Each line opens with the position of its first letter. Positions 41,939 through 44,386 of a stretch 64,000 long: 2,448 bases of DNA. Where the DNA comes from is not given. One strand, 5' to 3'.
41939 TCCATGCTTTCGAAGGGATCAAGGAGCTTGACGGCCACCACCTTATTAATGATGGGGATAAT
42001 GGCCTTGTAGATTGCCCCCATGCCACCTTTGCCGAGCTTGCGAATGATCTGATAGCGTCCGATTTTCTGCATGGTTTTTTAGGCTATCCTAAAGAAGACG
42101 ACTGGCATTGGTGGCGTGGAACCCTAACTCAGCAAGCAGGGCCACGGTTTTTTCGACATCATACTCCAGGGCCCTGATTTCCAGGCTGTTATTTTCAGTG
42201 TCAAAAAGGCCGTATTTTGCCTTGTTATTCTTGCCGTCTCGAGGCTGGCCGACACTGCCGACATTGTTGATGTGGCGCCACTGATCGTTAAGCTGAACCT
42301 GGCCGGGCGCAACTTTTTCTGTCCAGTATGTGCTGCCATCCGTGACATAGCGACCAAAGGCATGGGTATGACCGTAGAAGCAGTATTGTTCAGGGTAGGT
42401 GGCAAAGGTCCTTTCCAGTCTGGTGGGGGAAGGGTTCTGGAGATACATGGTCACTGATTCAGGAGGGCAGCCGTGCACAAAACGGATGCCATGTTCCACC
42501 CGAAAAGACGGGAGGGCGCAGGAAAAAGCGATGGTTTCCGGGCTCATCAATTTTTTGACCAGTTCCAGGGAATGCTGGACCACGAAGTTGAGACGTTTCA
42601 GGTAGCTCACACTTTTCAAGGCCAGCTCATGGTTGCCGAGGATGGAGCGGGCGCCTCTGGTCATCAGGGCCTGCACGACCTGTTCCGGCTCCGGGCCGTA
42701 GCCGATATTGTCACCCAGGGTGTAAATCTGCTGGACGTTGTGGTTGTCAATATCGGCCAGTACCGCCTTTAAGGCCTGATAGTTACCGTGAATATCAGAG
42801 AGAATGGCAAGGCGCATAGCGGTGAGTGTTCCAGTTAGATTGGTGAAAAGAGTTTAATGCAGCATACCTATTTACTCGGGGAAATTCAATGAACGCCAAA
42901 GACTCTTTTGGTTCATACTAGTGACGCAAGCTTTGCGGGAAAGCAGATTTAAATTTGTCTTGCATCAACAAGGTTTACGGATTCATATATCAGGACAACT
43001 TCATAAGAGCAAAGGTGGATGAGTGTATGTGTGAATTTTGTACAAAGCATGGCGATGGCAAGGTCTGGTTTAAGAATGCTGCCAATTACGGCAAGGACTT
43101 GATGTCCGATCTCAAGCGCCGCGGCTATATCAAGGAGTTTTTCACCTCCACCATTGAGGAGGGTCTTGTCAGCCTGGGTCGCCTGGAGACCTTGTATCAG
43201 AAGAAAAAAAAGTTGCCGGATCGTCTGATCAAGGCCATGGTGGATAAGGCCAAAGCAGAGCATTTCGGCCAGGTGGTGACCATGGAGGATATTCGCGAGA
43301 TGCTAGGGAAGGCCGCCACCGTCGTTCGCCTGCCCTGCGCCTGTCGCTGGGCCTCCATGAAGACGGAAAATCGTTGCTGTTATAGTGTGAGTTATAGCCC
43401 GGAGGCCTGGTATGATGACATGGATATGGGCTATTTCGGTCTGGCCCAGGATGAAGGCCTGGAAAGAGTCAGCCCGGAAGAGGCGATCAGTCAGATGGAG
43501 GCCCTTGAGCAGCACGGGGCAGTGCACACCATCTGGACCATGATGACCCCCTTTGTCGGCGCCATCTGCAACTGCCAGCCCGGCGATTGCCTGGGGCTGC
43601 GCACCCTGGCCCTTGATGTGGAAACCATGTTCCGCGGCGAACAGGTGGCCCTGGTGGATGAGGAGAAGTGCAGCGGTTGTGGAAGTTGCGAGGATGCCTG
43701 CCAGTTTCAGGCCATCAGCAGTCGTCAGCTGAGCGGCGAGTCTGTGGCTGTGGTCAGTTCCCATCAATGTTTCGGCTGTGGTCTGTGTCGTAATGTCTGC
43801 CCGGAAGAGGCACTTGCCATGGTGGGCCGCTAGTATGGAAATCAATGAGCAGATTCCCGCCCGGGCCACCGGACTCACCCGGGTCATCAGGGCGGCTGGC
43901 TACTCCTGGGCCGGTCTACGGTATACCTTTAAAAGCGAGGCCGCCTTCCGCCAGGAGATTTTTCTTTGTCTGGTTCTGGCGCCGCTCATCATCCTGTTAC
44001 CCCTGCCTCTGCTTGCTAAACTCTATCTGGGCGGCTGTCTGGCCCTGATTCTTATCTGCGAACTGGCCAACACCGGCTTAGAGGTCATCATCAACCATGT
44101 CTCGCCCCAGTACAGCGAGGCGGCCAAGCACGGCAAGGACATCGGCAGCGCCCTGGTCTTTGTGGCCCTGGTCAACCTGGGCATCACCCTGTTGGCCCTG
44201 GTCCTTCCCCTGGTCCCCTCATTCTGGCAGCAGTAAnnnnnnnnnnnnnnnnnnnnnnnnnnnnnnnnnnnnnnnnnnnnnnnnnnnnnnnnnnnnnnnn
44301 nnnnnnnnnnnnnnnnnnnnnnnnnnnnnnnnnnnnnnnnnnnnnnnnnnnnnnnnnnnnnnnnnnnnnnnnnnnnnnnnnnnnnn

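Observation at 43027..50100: Compact lipid A phosphoethanolamine-modification island: Fe-S protein, dgkA, OmpR-type RR, HK, operator, yejM/pbgA-like gene, eptA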

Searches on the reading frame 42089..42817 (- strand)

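Call 3: search_protein_families(library=pfam, proteins=[window:42089-42817:-])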
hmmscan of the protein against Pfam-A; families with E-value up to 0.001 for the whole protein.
window:42089-42817:- (242 aa): 2 families
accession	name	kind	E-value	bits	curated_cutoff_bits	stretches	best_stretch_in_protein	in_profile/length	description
PF12850.12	Metallophos_2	-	8.7e-16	58.7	27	1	1-209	1-153/154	Calcineurin-like phosphoesterase superfamily domain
PF00149.33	Metallophos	-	2.9e-12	47.8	21.5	1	1-153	1-190/191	Calcineurin-like phosphoesterase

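Call 4: search_protein_families(library=ncbifam, proteins=[window:42089-42817:-])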
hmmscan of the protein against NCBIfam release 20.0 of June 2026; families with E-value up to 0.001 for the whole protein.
window:42089-42817:- (242 aa): 4 families
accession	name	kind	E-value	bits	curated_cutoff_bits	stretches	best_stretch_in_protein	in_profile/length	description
NF006988.0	PRK09453.1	equivalog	5.7e-10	39.3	117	1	1-42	1-42/183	phosphodiesterase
NF001204.0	PRK00166.1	equivalog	6.1e-08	32.3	176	1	4-72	4-75/276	symmetrical bis(5'-nucleosyl)-tetraphosphatase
NF007425.0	PRK09968.1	equivalog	4.3e-06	26.6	332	1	5-65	19-80/218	protein-serine/threonine phosphatase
TIGR00040.1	yfcE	subfamily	8.3e-05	22.7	56.25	1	1-155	1-119/158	YfcE family phosphodiesterase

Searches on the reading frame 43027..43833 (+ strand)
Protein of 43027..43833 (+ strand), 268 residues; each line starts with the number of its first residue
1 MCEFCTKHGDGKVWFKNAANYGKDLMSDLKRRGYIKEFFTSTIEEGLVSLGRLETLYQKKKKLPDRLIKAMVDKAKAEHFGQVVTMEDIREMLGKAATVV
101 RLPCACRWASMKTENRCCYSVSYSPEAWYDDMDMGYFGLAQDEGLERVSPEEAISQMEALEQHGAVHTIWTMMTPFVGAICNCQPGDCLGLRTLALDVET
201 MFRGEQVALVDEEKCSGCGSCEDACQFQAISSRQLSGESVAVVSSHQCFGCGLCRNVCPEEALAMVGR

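Call 3: search_protein_families(library=pfam, proteins=[window:43027-43833:+])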
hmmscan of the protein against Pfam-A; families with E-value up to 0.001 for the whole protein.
window:43027-43833:+ (268 aa): 10 families
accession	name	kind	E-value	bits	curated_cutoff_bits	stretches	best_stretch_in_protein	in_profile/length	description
PF00037.32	Fer4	-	1.5e-13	50.3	21.1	2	210-231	3-24/24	4Fe-4S binding domain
PF14697.11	Fer4_21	-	3.9e-12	46.5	35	1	208-265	1-59/59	4Fe-4S dicluster domain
PF12838.12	Fer4_7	-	5.6e-09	36.8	27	1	214-262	1-52/52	4Fe-4S dicluster domain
PF25160.1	LdpA_Fe-S-bd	-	2e-08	34.3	27.6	1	241-265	21-45/49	LdpA Fe-S cluster-binding domain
PF13187.11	Fer4_9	-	6.5e-08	32.9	27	1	214-262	1-51/52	4Fe-4S dicluster domain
PF12837.12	Fer4_6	-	9.9e-08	32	25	1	208-230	2-24/24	4Fe-4S binding domain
PF12797.12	Fer4_2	-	8.9e-07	28.9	24.5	1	209-225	4-20/22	4Fe-4S binding domain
PF13237.11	Fer4_10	-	9.2e-06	25.9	25.5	1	210-259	4-53/53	4Fe-4S dicluster domain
PF12800.12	Fer4_4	-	0.00015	22.3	24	0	213-227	2-16/17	4Fe-4S binding domain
PF13484.11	Fer4_16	-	0.00019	22.6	30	0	234-259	39-64/66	4Fe-4S double cluster binding domain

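Call 4: search_protein_families(library=ncbifam, proteins=[window:43027-43833:+])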
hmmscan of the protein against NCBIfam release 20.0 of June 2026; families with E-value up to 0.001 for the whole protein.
window:43027-43833:+ (268 aa): 62 families (the best 25 are shown)
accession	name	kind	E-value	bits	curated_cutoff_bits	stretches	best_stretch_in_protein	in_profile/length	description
NF040770.1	hetero_SS_HdrA2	exception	1.4e-10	40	1100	1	207-265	571-625/777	CoB-CoM heterodisulfide reductase HdrA2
TIGR02700.1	flavo_MJ0208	hypoth_equivalog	4.1e-10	39.3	251.35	1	206-263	141-194/234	dihydromethanopterin reductase (acceptor)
TIGR02179.1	PorD_KorD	subfamily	1.8e-09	37.6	60.05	1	210-266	22-75/78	2-oxoacid:acceptor oxidoreductase, delta subunit, pyruvate/2-ketoisovalerate family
TIGR01944.1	rnfB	subfamily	7.4e-09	35.4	68.7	1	188-266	87-163/190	RnfABCDGE type electron transport complex subunit B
NF043069.1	T4HPD_activ_SAM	equivalog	8.8e-09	35.1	425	1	209-268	47-102/299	trans-4-hydroxy-L-proline dehydratase activase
NF058577.1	FdxA_fam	equivalog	9e-09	35.4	65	1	212-262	6-52/52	4Fe-4S ferredoxin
NF003475.0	PRK05113.1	equivalog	2e-08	34.3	203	1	195-266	94-163/190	electron transport complex subunit RsxB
NF006183.0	PRK08318.1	equivalog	3.2e-08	32.8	335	1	206-262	335-394/422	NAD-dependent dihydropyrimidine dehydrogenase subunit PreA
NF041891.1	hdrA_Methbact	equivalog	3.7e-08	32.1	1300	1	206-267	565-622/762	ferredoxin:CoB-CoM heterodisulfide reductase subunit HdrA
TIGR04105.1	FeFe_hydrog_B1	subfamily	7.2e-08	31.5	450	1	204-233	133-162/462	monomeric [FeFe] hydrogenase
NF042909.1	FMH_DH_FwdF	exception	1.6e-07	30.7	375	1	195-264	241-312/336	tungsten-dependent formylmethanofuran dehydrogenase subunit FwdF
TIGR01971.1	NuoI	subfamily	2.1e-07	30.6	113.05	1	199-265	26-100/121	NADH-quinone oxidoreductase, chain I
NF004914.0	PRK06273.1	equivalog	2.5e-07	30.6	163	1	242-266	47-71/167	ferredoxin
NF040684.1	PorD_Arch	equivalog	3.6e-07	30.2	120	1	209-266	28-82/85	pyruvate synthase subunit PorD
TIGR04395.1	cutC_activ_rSAM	equivalog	3.8e-07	29.7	360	1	199-267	41-107/309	choline TMA-lyase-activating enzyme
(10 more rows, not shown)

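Call 38: search_solved_structures(query=window:43027-43833:+, max_evalue=0.01)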
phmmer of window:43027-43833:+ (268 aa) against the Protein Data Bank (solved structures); distinct sequences matched with E-value up to 0.01: 77 (the best 60 are shown).
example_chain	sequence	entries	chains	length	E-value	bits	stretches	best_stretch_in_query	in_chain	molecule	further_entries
7bkb_K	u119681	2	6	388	6.3e-14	55.3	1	209-265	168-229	Formylmethanofuran dehydrogenase, subunit F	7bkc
9sw6_H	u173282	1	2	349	1.7e-12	50.6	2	210-266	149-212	Tungsten formylmethanofuran dehydrogenase, subunit F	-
5t5i_F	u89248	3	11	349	2.6e-11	46.7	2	210-266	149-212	Tungsten formylmethanofuran dehydrogenase subunit fwdF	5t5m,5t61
9sw6_G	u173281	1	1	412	2.2e-10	43.7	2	214-267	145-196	Polyferredoxin protein MvhB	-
7bkb_A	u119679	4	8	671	3.2e-08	36.6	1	208-265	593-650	CoB--CoM heterodisulfide reductase iron-sulfur subunit A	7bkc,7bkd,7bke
9sfi_A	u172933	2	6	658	5.1e-08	35.9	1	202-263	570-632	CoB--CoM heterodisulfide reductase iron-sulfur subunit A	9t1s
9sfi_T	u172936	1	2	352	1.1e-07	34.9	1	195-264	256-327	4Fe-4S ferredoxin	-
9eri_B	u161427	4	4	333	6e-07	32.4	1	207-263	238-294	Na(+)-translocating ferredoxin:NAD(+) oxidoreductase complex subunit B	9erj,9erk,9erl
7np8_A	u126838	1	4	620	1.6e-06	31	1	202-263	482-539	Coenzyme F420-dependent sulfite reductase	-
5odc_A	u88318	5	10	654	1.8e-06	30.9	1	207-263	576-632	Heterodisulfide reductase, subunit A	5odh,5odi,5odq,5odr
9mqx_B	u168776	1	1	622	2.5e-06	30.3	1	207-265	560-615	NADH:ubiquinone oxidoreductase, NADH-binding (51 kD) subunit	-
7npa_A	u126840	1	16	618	2.6e-06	30.3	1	202-262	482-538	Coenzyme F420-dependent sulfite reductase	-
9sfi_O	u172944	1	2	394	6e-06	29.1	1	209-265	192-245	Ferredoxin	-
8iuf_S8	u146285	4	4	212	6.9e-06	28.9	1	199-264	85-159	NDUFS8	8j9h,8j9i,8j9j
6fah_A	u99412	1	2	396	8.5e-06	28.6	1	210-267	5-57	Caffeyl-CoA reductase-Etf complex subunit CarE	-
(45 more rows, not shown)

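Call 45: find_homologous_proteins(query=window:43027-43833:+, max_evalue=0.00001)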
Query window:43027-43833:+ (268 aa): 692 proteins with E <= 0.00001 among 1166 candidates; the best 120 are listed.
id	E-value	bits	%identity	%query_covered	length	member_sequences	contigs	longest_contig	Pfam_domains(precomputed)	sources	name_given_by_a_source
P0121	5.3e-182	621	100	100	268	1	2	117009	PF14697.12,PF12797.13,PF12837.13,PF00037.33,PF12838.13,PF25160.2,PF13237.12,PF13187.12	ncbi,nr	ncbi:MAG: 4Fe-4S binding protein [Proteobacteria bacterium]|nr:4Fe-4S binding protein [Pseudomonadot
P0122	2.0e-167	573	91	100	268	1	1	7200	PF14697.12,PF12797.13,PF12837.13,PF00037.33,PF12838.13,PF25160.2,PF13237.12,PF13187.12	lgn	-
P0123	9.2e-162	555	87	100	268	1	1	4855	PF14697.12,PF12797.13,PF12837.13,PF00037.33,PF12838.13,PF25160.2,PF13237.12,PF13187.12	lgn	-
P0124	9.3e-162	555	87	100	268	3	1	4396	PF14697.12,PF12797.13,PF12837.13,PF00037.33,PF12838.13,PF25160.2,PF13237.12,PF13187.12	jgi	jgi:Pyruvate/2-oxoacid:ferredoxin oxidoreductase delta subunit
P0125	1.3e-161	554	87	100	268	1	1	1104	PF14697.12,PF12797.13,PF12837.13,PF00037.33,PF12838.13,PF25160.2,PF13237.12,PF13187.12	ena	-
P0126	1.5e-160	551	86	100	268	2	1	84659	PF14697.12,PF12797.13,PF12837.13,PF00037.33,PF12838.13,PF25160.2,PF13237.12,PF13187.12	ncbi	ncbi:MAG: 4Fe-4S binding protein [Thermodesulfobacteriota bacterium]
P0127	2.3e-160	550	85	100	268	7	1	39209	PF14697.12,PF00037.33,PF12838.13,PF25160.2,PF13187.12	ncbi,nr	ncbi:MAG: 4Fe-4S dicluster-binding protein [Desulfurivibrionaceae bacterium]|nr:4Fe-4S dicluster-bin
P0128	1.3e-157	541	84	100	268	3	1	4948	PF14697.12,PF12797.13,PF12837.13,PF00037.33,PF12838.13,PF25160.2,PF13237.12,PF13187.12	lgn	-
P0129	2.1e-157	541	87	98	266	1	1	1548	PF14697.12,PF12797.13,PF12837.13,PF00037.33,PF12838.13,PF25160.2,PF13237.12,PF12800.13,PF13187.12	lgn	-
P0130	1.1e-154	532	84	100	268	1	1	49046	PF14697.12,PF12797.13,PF12837.13,PF00037.33,PF12838.13,PF25160.2,PF13237.12,PF13187.12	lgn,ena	-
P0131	1.9e-150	518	80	100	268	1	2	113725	PF14697.12,PF12797.13,PF12837.13,PF00037.33,PF12838.13,PF25160.2,PF13237.12,PF12800.13,PF13187.12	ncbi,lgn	-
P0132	3.3e-149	514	79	100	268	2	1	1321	PF14697.12,PF12797.13,PF12837.13,PF00037.33,PF12838.13,PF25160.2,PF13237.12,PF12800.13,PF13187.12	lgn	-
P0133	3.5e-148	510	80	100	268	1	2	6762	PF14697.12,PF12797.13,PF12837.13,PF00037.33,PF12838.13,PF25160.2,PF13237.12,PF13187.12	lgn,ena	-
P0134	4.4e-148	510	79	100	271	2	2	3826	PF14697.12,PF12797.13,PF12837.13,PF00037.33,PF13484.12,PF12838.13,PF25160.2,PF13237.12,PF12800.13,PF13187.12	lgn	-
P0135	1.6e-146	505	78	100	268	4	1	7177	PF14697.12,PF12797.13,PF12837.13,PF00037.33,PF12838.13,PF25160.2,PF13237.12,PF13187.12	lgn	-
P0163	1.5e-140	485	74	100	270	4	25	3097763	PF14697.12,PF12797.13,PF12837.13,PF00037.33,PF13484.12,PF12838.13,PF25160.2,PF13237.12,PF13187.12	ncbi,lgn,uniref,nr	ncbi:4Fe-4S binding protein [Desulfurivibrio alkaliphilus]|uniref:4Fe-4S ferredoxin iron-sulfur bind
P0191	9.3e-137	473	73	100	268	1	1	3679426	PF14697.12,PF12797.13,PF12837.13,PF00037.33,PF13484.12,PF12838.13,PF25160.2,PF13237.12,PF13183.12,PF12800.13,PF13187.12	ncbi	ncbi:4Fe-4S binding protein [Thiovibrio sp. JS02]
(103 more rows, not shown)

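Call 47: find_encoding_contigs(protein=P0163, flank=6000, max_places=1)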
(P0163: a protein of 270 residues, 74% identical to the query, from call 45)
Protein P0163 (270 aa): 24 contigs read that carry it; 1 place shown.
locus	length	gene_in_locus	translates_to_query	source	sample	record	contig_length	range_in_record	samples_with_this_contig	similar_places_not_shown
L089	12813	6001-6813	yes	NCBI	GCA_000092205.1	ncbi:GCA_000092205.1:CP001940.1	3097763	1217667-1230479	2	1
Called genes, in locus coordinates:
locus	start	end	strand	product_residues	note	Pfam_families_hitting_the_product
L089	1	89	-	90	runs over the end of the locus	PF12441:CopG_antitoxin (weak)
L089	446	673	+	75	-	PF00301:Rubredoxin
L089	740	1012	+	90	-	PF21349:RUBY_RBDX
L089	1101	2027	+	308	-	PF01734:Patatin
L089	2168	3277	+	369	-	PF09912:DUF2141, PF06629:MipA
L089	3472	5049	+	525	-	PF00150:Cellulase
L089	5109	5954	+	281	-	PF01739:CheR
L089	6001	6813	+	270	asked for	PF12797:Fer4_2 (faint), PF00037:Fer4 (weak), PF12837:Fer4_6 (weak), PF13237:Fer4_10 (weak), PF14697:Fer4_21, PF12838:Fer4_7, PF13187:Fer4_9, PF00037:Fer4 (weak), +2 more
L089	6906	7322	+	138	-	PF01894:YjbQ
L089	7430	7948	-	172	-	PF12773:DZR (faint)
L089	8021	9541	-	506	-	PF00004:AAA (weak), PF07728:AAA_5 (faint), PF00004:AAA (weak), PF07724:AAA_2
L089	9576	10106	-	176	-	PF00227:Proteasome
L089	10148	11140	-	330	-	PF02899:Phage_int_SAM_1, PF13495:Phage_int_SAM_4 (faint), PF00589:Phage_integrase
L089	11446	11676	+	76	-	PF02609:Exonuc_VII_S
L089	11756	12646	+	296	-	PF00348:polyprenyl_synt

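Call 48: find_encoding_contigs(protein=P0191, flank=6000, max_places=1)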
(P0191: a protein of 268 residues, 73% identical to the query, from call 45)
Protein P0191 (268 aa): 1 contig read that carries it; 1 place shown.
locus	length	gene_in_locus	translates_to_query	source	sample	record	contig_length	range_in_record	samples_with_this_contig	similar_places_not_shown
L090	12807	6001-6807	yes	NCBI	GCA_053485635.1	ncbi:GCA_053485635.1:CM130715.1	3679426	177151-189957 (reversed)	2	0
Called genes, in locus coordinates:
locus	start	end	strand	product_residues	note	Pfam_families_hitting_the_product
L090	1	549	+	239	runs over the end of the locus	PF00005:ABC_tran, PF13304:AAA_21 (faint)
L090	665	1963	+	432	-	PF00501:AMP-binding, PF14535:AMP-binding_C_2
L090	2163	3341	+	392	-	PF00155:Aminotran_1_2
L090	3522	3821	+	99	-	-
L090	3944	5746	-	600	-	PF00884:Sulfatase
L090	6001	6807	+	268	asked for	PF12838:Fer4_7, PF00037:Fer4, PF12797:Fer4_2 (weak), PF12837:Fer4_6 (weak), PF13237:Fer4_10, PF14697:Fer4_21, PF13187:Fer4_9, PF25160:LdpA_Fe-S-bd (weak), +3 more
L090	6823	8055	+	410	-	PF06779:MFS_4, PF07690:MFS_1, PF12832:MFS_1_like (faint), PF07690:MFS_1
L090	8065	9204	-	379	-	PF00581:Rhodanese, PF00753:Lactamase_B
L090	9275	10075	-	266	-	PF04909:Amidohydro_2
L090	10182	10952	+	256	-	PF14451:Ub-Mut7C, PF01927:Mut7-C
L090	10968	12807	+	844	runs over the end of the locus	PF00270:DEAD, PF00271:Helicase_C, PF04408:WHD_HA2 (weak), PF24473:CON_HrpB (faint), PF08482:HrpB_C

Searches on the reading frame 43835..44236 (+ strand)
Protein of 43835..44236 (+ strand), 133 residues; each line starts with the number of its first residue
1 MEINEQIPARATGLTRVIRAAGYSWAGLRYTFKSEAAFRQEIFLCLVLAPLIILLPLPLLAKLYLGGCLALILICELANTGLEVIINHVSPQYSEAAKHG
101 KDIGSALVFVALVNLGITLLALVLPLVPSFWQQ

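Call 3: search_protein_families(library=pfam, proteins=[window:43838-44236:+])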
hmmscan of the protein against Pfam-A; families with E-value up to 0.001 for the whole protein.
window:43838-44236:+ (132 aa): 1 family
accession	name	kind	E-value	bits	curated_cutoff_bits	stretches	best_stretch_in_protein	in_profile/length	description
PF01219.24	DAGK_prokar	-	3.6e-25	88.2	22.3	1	21-120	1-100/102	Prokaryotic diacylglycerol kinase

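Call 4: search_protein_families(library=ncbifam, proteins=[window:43838-44236:+])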
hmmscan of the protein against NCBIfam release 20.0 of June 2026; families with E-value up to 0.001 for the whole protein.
window:43838-44236:+ (132 aa): 0 families

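Call 70: search_solved_structures(query=window:43835-44236:+, show_alignments=1)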
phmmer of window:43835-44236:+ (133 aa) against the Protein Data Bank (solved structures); distinct sequences matched with E-value up to 0.001: 6.
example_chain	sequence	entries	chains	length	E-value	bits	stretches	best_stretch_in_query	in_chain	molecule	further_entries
3ze3_A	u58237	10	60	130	5.1e-22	81.5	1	7-121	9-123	DIACYLGLYCEROL KINASE | DIACYLGLYCEROL KINASE-DELTA 7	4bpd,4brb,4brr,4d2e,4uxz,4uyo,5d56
3ze5_A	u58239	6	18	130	1.5e-21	80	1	7-122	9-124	DIACYLGLYCEROL KINASE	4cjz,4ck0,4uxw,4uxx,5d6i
3ze4_A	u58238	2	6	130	5e-21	78.3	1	7-120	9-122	DIACYLGLYCEROL KINASE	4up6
2kdc_A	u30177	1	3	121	1.3e-20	77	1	11-120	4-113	Diacylglycerol kinase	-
7dvm_A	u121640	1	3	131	2.6e-18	69.6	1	7-120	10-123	Diacylglycerol kinase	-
8qag_A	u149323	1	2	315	1.6e-06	31.4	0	88-123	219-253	sc-CC-6-95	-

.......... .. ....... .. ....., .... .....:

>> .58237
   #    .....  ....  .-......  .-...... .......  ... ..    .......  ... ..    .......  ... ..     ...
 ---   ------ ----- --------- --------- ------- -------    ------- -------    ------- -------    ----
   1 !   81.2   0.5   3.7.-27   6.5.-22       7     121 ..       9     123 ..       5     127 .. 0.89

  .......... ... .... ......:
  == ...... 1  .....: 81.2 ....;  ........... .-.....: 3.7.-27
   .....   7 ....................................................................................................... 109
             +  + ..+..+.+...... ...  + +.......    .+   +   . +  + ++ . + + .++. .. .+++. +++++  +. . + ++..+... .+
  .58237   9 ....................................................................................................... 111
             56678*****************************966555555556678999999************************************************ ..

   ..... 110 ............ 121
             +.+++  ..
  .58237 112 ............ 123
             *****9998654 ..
